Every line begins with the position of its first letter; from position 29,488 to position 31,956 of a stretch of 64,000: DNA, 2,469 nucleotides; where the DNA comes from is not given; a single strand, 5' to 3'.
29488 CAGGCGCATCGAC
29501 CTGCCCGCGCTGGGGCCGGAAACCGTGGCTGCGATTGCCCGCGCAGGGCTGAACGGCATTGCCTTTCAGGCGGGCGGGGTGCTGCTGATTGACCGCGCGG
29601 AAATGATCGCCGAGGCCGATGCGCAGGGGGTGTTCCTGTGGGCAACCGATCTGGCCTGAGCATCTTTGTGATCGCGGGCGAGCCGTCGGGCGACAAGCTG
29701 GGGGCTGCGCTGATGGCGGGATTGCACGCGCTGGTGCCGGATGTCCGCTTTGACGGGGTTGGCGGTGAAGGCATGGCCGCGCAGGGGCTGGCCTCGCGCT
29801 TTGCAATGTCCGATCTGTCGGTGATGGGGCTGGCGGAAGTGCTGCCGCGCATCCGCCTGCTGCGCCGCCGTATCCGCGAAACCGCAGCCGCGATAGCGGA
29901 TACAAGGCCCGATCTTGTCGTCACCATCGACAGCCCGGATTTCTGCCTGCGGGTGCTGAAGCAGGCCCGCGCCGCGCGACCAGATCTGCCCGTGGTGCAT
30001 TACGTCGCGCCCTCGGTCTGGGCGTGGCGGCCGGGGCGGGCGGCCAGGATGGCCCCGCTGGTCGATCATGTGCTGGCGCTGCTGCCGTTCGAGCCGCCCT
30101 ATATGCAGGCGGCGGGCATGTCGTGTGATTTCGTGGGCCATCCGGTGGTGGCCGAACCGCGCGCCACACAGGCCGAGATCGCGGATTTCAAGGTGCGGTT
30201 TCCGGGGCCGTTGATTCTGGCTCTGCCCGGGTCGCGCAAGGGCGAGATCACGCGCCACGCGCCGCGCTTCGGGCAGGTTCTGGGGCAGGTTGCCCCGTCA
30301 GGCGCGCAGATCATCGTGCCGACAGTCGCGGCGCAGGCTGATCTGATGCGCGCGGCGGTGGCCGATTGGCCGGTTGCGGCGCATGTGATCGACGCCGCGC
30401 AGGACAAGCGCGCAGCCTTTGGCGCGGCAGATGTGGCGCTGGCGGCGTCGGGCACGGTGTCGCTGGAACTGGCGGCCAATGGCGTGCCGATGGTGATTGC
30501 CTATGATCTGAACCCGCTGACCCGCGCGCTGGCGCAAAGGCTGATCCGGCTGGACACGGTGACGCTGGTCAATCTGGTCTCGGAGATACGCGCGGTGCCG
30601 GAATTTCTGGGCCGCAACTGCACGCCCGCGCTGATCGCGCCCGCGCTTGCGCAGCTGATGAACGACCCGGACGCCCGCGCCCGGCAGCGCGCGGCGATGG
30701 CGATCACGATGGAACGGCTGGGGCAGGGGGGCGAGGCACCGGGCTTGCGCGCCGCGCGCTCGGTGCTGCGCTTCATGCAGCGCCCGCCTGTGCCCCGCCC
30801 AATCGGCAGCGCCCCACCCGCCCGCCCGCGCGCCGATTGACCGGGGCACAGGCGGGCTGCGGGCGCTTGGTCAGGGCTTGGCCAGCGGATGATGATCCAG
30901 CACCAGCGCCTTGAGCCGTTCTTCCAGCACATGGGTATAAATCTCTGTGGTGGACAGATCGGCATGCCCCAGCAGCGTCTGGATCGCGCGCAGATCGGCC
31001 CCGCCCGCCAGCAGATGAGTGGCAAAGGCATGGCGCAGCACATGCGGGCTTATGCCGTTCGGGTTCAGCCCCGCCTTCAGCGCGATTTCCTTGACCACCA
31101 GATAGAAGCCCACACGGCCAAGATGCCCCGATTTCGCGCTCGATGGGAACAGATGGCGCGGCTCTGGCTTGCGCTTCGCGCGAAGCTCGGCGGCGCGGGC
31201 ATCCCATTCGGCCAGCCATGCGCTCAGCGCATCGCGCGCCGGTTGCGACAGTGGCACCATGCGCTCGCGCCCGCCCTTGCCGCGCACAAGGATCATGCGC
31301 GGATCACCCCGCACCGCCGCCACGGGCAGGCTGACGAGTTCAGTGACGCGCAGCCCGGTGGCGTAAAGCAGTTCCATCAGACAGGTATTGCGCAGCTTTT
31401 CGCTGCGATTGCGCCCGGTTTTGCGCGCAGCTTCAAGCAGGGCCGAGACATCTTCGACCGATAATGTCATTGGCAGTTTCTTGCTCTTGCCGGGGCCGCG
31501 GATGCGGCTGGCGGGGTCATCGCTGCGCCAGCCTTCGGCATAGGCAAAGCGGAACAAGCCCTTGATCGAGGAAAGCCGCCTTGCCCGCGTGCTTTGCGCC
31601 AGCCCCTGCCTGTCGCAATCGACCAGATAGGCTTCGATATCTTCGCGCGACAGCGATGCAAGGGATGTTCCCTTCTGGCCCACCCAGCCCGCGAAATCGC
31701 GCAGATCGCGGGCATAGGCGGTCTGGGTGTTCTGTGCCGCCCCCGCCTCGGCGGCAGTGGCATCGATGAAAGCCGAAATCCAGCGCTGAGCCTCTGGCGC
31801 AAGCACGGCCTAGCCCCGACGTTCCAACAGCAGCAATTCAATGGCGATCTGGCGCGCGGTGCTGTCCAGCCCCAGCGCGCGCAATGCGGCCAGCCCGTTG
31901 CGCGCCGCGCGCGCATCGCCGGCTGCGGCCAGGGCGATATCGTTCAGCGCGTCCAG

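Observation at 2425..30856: Family of intergenic hairpins whose loops are perfect G-quadruplex motifs (4 copies: 2425-2496, 7081-7130, 10565-10616, 30783-30856)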

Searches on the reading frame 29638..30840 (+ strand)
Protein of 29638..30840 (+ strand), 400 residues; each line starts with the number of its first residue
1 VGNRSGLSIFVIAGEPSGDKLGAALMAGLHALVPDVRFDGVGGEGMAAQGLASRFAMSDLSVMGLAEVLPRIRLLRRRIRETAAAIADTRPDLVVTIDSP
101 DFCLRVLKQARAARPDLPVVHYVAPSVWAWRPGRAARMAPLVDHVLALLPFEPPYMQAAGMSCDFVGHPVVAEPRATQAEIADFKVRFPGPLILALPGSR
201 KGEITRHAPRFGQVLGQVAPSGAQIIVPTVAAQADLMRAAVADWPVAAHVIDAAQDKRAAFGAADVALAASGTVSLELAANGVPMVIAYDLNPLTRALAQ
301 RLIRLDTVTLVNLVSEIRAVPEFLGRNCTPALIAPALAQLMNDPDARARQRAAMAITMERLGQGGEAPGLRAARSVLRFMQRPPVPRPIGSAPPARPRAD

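Call 59: search_protein_families(library=pfam, proteins=[window:29638-30840:+], max_evalue=0.00001)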
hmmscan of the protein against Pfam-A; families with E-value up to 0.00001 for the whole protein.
window:29638-30840:+ (400 aa): 1 family
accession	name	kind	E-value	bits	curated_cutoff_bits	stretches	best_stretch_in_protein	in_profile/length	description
PF02684.21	LpxB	-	4e-89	299.5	22.6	1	9-354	1-351/374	Lipid-A-disaccharide synthetase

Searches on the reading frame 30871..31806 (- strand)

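Call 59: search_protein_families(library=pfam, proteins=[window:30871-31806:-], max_evalue=0.00001)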
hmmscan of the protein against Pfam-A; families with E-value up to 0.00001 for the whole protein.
window:30871-31806:- (311 aa): 3 families
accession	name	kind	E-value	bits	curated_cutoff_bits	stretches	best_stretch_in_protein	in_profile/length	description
PF00589.27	Phage_integrase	-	3.6e-40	138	27.1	1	115-296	3-171/172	Phage integrase family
PF02899.23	Phage_int_SAM_1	-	1.2e-18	67.6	22.3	1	12-92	3-83/83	Phage integrase, N-terminal SAM-like domain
PF13495.12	Phage_int_SAM_4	-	4.3e-06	27.5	27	0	13-86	5-76/85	Phage integrase, N-terminal SAM-like domain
